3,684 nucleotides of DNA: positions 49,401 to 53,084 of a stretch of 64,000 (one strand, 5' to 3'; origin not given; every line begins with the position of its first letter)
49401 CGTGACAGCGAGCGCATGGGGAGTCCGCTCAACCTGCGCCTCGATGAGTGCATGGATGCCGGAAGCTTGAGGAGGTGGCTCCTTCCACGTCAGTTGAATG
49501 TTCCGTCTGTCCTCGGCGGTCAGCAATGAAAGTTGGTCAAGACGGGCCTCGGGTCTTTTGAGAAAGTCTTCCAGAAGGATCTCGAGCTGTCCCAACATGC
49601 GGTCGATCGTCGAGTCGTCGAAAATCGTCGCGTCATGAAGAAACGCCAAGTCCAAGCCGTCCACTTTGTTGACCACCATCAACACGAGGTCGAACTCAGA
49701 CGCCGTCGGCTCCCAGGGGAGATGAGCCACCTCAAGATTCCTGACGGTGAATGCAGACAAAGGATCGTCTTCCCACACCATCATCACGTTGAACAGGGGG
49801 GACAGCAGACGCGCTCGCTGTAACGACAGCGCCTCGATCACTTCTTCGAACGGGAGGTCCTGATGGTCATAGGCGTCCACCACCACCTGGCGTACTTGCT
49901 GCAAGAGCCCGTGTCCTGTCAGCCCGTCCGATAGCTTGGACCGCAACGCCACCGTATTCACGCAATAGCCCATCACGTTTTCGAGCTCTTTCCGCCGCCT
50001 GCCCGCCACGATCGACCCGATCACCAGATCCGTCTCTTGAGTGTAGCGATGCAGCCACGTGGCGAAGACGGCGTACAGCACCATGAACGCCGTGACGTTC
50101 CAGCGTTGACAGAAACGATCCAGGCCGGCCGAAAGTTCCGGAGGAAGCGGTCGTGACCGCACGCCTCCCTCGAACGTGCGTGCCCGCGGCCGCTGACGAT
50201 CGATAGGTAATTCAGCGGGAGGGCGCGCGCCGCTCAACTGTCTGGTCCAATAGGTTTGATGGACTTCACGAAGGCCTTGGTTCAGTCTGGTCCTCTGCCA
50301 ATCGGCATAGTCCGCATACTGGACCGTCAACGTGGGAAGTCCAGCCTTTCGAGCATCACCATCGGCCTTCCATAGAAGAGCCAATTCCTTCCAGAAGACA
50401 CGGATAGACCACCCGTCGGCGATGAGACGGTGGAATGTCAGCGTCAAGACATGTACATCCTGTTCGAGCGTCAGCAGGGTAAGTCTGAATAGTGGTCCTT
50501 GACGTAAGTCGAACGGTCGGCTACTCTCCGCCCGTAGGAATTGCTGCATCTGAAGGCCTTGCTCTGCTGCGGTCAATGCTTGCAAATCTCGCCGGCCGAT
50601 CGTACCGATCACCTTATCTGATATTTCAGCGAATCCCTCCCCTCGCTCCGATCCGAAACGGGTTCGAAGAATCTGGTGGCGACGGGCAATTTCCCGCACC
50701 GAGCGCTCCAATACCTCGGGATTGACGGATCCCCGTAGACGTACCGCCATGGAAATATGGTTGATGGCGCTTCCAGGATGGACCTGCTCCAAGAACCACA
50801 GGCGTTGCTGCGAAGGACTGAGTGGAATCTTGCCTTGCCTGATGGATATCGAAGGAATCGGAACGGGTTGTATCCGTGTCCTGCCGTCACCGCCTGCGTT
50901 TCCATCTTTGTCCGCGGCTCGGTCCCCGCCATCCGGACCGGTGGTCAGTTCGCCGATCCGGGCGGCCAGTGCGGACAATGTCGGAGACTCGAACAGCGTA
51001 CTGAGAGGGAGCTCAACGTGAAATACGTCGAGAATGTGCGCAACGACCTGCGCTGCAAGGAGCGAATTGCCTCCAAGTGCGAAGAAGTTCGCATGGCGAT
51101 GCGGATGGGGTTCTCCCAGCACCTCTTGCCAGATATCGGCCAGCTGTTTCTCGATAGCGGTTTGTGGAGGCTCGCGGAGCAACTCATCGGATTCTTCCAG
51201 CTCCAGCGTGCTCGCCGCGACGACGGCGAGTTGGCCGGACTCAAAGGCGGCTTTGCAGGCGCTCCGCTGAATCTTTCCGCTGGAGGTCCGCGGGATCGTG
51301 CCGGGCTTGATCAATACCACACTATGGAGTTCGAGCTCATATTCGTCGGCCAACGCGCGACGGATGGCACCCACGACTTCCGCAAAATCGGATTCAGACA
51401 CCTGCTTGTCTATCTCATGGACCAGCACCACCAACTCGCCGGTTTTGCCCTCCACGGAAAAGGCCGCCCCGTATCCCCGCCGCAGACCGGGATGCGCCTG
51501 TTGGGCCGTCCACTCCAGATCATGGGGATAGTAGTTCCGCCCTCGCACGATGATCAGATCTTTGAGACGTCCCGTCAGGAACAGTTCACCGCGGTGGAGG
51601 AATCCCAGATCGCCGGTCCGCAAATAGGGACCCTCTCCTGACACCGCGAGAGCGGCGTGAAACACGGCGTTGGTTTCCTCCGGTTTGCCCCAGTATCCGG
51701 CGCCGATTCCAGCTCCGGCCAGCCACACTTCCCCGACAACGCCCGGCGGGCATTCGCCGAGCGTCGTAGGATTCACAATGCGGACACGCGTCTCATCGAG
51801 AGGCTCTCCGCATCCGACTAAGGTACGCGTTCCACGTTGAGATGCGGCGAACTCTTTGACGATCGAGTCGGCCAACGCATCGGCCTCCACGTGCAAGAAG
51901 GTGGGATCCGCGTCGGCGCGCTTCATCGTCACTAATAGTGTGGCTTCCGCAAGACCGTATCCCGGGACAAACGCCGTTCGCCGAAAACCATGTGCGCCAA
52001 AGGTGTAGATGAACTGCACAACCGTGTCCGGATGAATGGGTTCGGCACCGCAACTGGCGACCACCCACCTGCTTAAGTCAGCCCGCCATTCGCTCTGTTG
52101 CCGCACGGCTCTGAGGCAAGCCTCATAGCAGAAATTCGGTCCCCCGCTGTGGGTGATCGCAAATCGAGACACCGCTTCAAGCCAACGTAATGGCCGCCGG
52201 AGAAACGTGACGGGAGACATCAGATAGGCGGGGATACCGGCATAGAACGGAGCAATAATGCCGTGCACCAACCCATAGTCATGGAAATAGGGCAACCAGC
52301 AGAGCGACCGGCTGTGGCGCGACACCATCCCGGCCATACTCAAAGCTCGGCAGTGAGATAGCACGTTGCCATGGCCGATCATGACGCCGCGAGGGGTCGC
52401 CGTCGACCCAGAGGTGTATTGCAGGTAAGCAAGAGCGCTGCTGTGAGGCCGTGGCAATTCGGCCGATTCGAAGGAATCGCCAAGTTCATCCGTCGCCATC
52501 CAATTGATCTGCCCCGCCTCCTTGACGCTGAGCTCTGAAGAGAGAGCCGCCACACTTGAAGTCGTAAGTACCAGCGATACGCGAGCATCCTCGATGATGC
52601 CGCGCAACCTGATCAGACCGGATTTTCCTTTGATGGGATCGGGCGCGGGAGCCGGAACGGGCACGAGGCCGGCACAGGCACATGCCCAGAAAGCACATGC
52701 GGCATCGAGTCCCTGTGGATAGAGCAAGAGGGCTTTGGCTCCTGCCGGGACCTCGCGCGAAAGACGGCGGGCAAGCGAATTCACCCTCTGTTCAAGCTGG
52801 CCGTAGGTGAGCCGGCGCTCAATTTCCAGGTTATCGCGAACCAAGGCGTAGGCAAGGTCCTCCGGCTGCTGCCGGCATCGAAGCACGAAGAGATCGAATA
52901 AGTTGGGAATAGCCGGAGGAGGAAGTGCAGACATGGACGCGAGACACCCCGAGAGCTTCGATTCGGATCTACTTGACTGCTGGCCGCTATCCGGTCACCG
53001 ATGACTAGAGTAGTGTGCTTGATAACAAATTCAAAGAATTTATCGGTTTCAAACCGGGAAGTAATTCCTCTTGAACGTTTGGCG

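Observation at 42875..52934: Orphan FAAL-initiated bimodular NRPS plus dedicated PPTase: predicted N-acyl dipeptide (acyl-X-Gly)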

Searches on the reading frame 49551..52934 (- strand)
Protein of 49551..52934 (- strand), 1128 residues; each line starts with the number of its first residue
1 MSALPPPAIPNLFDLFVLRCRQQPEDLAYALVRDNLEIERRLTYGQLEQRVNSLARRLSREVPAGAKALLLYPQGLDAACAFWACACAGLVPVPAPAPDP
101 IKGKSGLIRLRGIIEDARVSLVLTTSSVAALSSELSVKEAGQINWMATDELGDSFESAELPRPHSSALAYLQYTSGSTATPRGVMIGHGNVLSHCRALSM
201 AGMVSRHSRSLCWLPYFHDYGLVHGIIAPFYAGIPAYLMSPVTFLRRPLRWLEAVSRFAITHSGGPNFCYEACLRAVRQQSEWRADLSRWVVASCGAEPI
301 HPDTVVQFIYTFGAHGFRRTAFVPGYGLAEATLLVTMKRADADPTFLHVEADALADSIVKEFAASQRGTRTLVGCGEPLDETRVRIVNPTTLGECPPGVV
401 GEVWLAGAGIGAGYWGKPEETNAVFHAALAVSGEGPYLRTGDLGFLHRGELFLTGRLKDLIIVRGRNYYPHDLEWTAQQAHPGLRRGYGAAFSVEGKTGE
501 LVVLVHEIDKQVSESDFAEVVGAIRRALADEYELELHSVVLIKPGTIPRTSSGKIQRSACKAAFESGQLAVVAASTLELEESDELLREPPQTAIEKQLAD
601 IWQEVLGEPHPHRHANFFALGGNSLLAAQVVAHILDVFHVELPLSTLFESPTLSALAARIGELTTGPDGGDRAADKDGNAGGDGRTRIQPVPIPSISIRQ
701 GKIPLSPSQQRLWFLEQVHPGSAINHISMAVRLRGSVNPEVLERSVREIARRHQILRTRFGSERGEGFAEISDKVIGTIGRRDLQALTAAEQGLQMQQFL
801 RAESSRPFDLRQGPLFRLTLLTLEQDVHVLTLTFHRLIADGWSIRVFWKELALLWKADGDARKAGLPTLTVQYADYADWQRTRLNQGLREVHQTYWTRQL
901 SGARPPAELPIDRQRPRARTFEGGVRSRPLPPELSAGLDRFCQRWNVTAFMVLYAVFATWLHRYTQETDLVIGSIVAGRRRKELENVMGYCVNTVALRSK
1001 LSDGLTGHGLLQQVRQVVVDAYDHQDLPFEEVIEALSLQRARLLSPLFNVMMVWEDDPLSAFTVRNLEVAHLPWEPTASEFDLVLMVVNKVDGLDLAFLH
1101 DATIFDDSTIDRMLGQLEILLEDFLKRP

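Call 12: find_homologous_proteins(query=window:49551-52934:-, max_evalue=1e-30)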
Query seq(1128 aa) (1128 aa): 7969 proteins with E <= 1e-30 among 8000 candidates; the best 120 are listed.
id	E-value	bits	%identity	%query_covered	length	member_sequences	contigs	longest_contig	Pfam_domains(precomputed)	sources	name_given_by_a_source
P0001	0.0e+0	2026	78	100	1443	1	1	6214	PF00668.26,PF00550.32,PF00501.35,PF23024.2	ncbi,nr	ncbi:MAG: AMP-binding protein, partial [Nitrospirae bacterium]|nr:AMP-binding protein [Nitrospirota 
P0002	0.0e+0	2018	77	100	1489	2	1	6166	PF00668.26,PF00550.32,PF00501.35,PF23024.2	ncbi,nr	ncbi:MAG: non-ribosomal peptide synthetase, partial [Nitrospira sp. LK265]|nr:non-ribosomal peptide 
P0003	0.0e+0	1982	74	100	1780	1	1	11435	PF00668.26,PF00550.32,PF00501.35,PF13193.13,PF23024.2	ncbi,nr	ncbi:MAG: amino acid adenylation domain-containing protein, partial [Nitrospira sp.]|nr:amino acid a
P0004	0.0e+0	1981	78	100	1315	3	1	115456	PF00668.26,PF00550.32,PF00501.35,PF24919.1,PF23024.2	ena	-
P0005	0.0e+0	1904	78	94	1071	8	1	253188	PF00668.26,PF00550.32,PF00501.35,PF23024.2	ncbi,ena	-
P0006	0.0e+0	1899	79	95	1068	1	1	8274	PF00668.26,PF00550.32,PF00501.35,PF24919.1,PF23024.2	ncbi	ncbi:MAG: condensation domain-containing protein, partial [Nitrospira sp.]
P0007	0.0e+0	1855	71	100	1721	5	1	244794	PF00668.26,PF00550.32,PF00501.35,PF13193.13,PF23024.2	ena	-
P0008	0.0e+0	1851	71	100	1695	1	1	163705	PF00668.26,PF00550.32,PF00501.35,PF23024.2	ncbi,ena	-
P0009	0.0e+0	1795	72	97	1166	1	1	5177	PF00668.26,PF00550.32,PF00501.35,PF23024.2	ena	-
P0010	0.0e+0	1789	68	100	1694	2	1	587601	PF00668.26,PF00550.32,PF00501.35,PF13193.13,PF23024.2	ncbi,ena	-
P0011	0.0e+0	1690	78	86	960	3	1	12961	PF00668.26,PF00550.32,PF00501.35,PF23024.2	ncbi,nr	ncbi:MAG: AMP-binding protein, partial [Nitrospira sp.]|nr:AMP-binding protein [Nitrospira sp.]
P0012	0.0e+0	1648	80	80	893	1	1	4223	PF00668.26,PF00550.32,PF00501.35,PF24919.1,PF23024.2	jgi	jgi:acyl carrier protein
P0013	0.0e+0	1375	71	77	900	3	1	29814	PF00668.26,PF00550.32,PF00501.35,PF23024.2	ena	-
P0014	0.0e+0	1319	69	75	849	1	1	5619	PF00668.26,PF00550.32,PF00501.35,PF24919.1,PF23024.2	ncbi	-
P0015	0.0e+0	1208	47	100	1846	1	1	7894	PF00668.26,PF00550.32,PF00501.35,PF13193.13,PF23024.2,PF23297.2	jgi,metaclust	metaclust:\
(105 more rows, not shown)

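Call 14: find_encoding_contigs(protein=P0010, flank=10000, max_places=2)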
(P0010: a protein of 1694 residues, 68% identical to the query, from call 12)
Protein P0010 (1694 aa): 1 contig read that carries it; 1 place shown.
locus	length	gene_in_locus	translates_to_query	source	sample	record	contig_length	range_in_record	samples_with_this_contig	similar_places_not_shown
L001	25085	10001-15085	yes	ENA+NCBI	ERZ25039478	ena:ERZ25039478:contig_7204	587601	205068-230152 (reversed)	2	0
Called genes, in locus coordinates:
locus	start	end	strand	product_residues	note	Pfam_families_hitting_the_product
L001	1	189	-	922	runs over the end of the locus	PF00133:tRNA-synt_1, PF09334:tRNA-synt_1g, PF13603:tRNA-synt_1_2 (faint), PF09334:tRNA-synt_1g, PF08264:Anticodon_1, PF10458:Val_tRNA-synt_C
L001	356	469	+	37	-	-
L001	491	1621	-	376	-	-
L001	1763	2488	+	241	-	PF00702:Hydrolase, PF13419:HAD_2, PF13242:Hydrolase_like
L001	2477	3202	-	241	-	PF02146:SIR2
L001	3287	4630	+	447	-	PF02558:ApbA, PF08546:ApbA_C, PF00174:Oxidored_molyb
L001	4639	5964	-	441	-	PF01554:MatE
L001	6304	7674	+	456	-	PF11074:DUF2779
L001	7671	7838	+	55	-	-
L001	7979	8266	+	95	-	-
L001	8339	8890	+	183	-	PF12276:DUF3617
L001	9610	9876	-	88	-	-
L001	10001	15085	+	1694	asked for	PF00501:AMP-binding, PF23024:AMP-dom_DIP2-like, PF00550:PP-binding, PF00668:Condensation, PF00501:AMP-binding, PF13193:AMP-binding_C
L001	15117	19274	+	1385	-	PF00668:Condensation, PF00501:AMP-binding, PF13193:AMP-binding_C, PF00550:PP-binding, PF00975:Thioesterase, PF12697:Abhydrolase_6 (weak)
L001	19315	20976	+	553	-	PF00664:ABC_membrane, PF13304:AAA_21 (faint), PF00005:ABC_tran, PF02463:SMC_N (faint)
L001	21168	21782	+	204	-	PF22624:AASDHPPT_N, PF01648:ACPS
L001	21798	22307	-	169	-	PF00383:dCMP_cyt_deam_1, PF14437:MafB19-deam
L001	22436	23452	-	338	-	PF10099:RskA_C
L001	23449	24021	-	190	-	PF07638:Sigma70_ECF, PF04542:Sigma70_r2, PF08281:Sigma70_r4_2, PF04545:Sigma70_r4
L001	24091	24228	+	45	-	-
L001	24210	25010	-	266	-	-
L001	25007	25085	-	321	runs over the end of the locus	PF14907:NTP_transf_5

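Call 15: find_encoding_contigs(protein=P0007, flank=10000, max_places=2)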
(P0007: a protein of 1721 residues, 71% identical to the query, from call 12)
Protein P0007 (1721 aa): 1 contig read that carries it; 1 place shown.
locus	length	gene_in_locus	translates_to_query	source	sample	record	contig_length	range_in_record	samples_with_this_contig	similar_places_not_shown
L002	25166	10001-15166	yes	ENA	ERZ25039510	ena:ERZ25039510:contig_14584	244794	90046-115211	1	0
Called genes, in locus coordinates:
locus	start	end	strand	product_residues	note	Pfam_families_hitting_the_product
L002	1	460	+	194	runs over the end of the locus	PF02637:GatB_Yqey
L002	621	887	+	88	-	-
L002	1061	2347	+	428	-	PF03952:Enolase_N, PF00113:Enolase_C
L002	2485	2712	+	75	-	PF04977:DivIC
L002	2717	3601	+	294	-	PF00009:GTP_EFTU, PF00350:Dynamin_N (faint), PF01926:MMR_HSR1, PF02421:FeoB_N, PF03193:RsgA_GTPase (faint), PF07650:KH_2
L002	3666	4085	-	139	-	-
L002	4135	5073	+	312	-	PF00571:CBS, PF01769:MgtE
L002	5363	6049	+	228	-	PF11967:RecO_N, PF02565:RecO_C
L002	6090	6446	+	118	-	PF06155:GBBH-like_N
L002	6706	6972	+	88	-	-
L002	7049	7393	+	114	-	-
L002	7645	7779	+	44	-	PF08323:Glyco_transf_5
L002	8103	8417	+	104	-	PF00534:Glycos_transf_1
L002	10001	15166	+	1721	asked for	PF00501:AMP-binding, PF23024:AMP-dom_DIP2-like, PF00550:PP-binding, PF00668:Condensation, PF00501:AMP-binding, PF13193:AMP-binding_C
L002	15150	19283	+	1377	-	PF00668:Condensation, PF00501:AMP-binding, PF13193:AMP-binding_C, PF00550:PP-binding, PF00975:Thioesterase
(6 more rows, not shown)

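Call 77: search_protein_families(library=ncbifam, proteins=[L001:19315-20976:+], max_evalue=0.00001)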
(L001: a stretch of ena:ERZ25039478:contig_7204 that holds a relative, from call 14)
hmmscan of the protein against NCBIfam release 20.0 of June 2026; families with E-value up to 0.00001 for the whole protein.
L001:19315-20976:+ (553 aa): 155 families (the best 25 are shown)
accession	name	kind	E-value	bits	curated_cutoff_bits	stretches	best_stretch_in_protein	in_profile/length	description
TIGR01194.1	cyc_pep_trnsptr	subfamily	1.1e-138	463.3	286.2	1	5-546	7-553/554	cyclic peptide export ABC transporter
NF007813.0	PRK10522.1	equivalog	9.4e-121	404.1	604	1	6-542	3-529/547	multidrug ABC transporter permease/ATP-binding protein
TIGR02203.1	MsbA_lipidA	equivalog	8e-37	127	602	1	27-542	29-548/572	lipid A export permease/ATP-binding protein MsbA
TIGR02868.1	CydC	equivalog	1.1e-31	110.1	329.05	1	101-522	103-529/530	thiol reductant ABC exporter subunit CydC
NF045513.1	HepA_fam_ABC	equivalog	1.1e-28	100.1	725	1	52-425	100-462/610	heterocyst formation ABC transporter subunit HepA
TIGR03375.1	type_I_sec_LssB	subfamily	8.1e-28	97.1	693.1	1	155-541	296-680/696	type I secretion system permease/ATPase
TIGR02857.1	CydD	equivalog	1.2e-27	97.1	435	1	331-535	321-529/529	thiol reductant ABC exporter subunit CydD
NF008381.0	PRK11176.1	equivalog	5.9e-25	87.7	867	1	46-543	58-559/582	lipid A ABC transporter ATP-binding protein/permease MsbA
TIGR03796.1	NHLM_micro_ABC1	equivalog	9.6e-24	83.6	853.3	1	49-542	194-691/710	NHLP family bacteriocin export ABC transporter peptidase/permease/ATPase subunit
TIGR04521.1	ECF_ATPase_2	equivalog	1.3e-23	83.5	330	1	332-542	1-225/279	energy-coupling factor transporter ATPase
TIGR01842.1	type_I_sec_PrtD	subfamily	1.2e-22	80.1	510.15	2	35-414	29-395/544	type I secretion system permease/ATPase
TIGR01193.1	bacteriocin_ABC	subfamily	4.9e-22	78.2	523.85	1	37-542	181-688/708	peptide cleavage/export ABC transporter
TIGR04520.1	ECF_ATPase_1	equivalog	9.6e-22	77.7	315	1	332-542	1-216/269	energy-coupling factor transporter ATPase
TIGR01846.1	type_I_sec_HlyB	subfamily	1.5e-21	76.4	725.55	1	244-542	368-671/694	type I secretion system permease/ATPase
TIGR02204.1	MsbA_rel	hypoth_equivalog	3.1e-21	75.7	780.4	1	21-542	27-554/576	ABC transporter, permease/ATP-binding protein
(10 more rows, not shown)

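Call 81: find_encoding_contigs(protein=P0004, flank=10000, max_places=2)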
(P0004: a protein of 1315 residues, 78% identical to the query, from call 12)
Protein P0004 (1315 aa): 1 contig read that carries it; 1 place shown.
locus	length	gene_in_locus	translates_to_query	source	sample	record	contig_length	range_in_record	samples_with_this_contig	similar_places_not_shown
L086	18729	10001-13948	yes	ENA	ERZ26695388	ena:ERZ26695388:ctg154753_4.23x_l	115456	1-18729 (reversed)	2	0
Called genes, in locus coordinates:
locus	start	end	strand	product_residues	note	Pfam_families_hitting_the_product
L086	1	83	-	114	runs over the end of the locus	PF01556:DnaJ_C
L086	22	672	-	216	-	PF00226:DnaJ, PF01556:DnaJ_C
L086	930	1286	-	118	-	PF01258:zf-dskA_traR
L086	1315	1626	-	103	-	PF12732:YtxH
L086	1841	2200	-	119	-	PF13442:Cytochrome_CBB3, PF00034:Cytochrom_C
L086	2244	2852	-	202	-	-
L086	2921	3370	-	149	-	PF00034:Cytochrom_C, PF13442:Cytochrome_CBB3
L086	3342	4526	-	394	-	PF03976:PPK2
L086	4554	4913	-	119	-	PF02635:DsrE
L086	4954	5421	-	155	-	-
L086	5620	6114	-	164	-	-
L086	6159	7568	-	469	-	PF00034:Cytochrom_C (weak), PF13442:Cytochrome_CBB3, PF00034:Cytochrom_C, PF13442:Cytochrome_CBB3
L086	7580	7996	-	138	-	PF02566:OsmC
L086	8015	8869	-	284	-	PF21342:SoxA-TsdA_cyt-c, PF00034:Cytochrom_C (weak), PF13442:Cytochrome_CBB3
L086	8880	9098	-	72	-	PF11127:YgaP-like_TM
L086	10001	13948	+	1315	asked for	PF00501:AMP-binding, PF23024:AMP-dom_DIP2-like, PF24919:Mug62 (weak), PF00550:PP-binding, PF00668:Condensation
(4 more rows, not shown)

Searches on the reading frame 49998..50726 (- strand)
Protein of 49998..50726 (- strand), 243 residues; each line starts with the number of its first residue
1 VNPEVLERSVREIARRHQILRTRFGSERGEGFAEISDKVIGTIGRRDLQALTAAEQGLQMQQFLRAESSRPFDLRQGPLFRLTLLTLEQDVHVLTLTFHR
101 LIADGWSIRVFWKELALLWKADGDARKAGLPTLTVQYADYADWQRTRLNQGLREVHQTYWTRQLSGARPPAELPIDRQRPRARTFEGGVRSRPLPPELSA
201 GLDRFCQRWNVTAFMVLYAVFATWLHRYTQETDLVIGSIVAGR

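Call 90: search_solved_structures(query=window:49998-50726:-, max_evalue=1e-10, show_alignments=3)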
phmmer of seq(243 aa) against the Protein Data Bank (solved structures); distinct sequences matched with E-value up to 1e-10: 36.
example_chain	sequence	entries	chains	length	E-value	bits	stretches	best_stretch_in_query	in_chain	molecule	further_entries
6p1j_A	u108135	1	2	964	3.8e-39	137.9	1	6-243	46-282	Txo2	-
6oyf_A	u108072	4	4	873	1.3e-34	123.1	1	6-243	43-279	Txo1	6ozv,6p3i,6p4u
8z0q_C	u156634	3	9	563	1.6e-29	106.4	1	7-243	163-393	Special condensation domain in NRPS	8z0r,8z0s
9rde_A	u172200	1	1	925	6.4e-28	101.2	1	8-243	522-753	Bacitracin synthase 3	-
5u89_A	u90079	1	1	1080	1.9e-25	93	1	4-243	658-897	Amino acid adenylation domain protein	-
9lcq_A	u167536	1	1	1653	2.6e-23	86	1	3-243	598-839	PvdL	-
2jgp_A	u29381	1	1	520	3.9e-23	85.5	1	7-243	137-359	TYROCIDINE SYNTHETASE 3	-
8fx7_A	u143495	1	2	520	4.4e-23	85.3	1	4-243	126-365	PCP-C didomain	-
8fx6_A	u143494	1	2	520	4.5e-23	85.3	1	4-243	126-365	PCP-C didomain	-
7kw2_A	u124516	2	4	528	4.6e-23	85.2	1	4-243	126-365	PCP-C didomain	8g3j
7kvw_A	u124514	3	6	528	4.7e-23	85.2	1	4-243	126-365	PCP-C didomain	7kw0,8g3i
9up2_A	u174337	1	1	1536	4.9e-23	85.2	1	3-243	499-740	PvdL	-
9lcp_A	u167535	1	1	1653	6e-23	84.9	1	3-243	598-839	PvdL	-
9lco_A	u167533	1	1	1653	6e-23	84.9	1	3-243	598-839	PvdL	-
4tx2_B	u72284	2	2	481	1.8e-21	80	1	5-239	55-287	Non-ribosomal peptide synthetase | Peptide synthetase, module 7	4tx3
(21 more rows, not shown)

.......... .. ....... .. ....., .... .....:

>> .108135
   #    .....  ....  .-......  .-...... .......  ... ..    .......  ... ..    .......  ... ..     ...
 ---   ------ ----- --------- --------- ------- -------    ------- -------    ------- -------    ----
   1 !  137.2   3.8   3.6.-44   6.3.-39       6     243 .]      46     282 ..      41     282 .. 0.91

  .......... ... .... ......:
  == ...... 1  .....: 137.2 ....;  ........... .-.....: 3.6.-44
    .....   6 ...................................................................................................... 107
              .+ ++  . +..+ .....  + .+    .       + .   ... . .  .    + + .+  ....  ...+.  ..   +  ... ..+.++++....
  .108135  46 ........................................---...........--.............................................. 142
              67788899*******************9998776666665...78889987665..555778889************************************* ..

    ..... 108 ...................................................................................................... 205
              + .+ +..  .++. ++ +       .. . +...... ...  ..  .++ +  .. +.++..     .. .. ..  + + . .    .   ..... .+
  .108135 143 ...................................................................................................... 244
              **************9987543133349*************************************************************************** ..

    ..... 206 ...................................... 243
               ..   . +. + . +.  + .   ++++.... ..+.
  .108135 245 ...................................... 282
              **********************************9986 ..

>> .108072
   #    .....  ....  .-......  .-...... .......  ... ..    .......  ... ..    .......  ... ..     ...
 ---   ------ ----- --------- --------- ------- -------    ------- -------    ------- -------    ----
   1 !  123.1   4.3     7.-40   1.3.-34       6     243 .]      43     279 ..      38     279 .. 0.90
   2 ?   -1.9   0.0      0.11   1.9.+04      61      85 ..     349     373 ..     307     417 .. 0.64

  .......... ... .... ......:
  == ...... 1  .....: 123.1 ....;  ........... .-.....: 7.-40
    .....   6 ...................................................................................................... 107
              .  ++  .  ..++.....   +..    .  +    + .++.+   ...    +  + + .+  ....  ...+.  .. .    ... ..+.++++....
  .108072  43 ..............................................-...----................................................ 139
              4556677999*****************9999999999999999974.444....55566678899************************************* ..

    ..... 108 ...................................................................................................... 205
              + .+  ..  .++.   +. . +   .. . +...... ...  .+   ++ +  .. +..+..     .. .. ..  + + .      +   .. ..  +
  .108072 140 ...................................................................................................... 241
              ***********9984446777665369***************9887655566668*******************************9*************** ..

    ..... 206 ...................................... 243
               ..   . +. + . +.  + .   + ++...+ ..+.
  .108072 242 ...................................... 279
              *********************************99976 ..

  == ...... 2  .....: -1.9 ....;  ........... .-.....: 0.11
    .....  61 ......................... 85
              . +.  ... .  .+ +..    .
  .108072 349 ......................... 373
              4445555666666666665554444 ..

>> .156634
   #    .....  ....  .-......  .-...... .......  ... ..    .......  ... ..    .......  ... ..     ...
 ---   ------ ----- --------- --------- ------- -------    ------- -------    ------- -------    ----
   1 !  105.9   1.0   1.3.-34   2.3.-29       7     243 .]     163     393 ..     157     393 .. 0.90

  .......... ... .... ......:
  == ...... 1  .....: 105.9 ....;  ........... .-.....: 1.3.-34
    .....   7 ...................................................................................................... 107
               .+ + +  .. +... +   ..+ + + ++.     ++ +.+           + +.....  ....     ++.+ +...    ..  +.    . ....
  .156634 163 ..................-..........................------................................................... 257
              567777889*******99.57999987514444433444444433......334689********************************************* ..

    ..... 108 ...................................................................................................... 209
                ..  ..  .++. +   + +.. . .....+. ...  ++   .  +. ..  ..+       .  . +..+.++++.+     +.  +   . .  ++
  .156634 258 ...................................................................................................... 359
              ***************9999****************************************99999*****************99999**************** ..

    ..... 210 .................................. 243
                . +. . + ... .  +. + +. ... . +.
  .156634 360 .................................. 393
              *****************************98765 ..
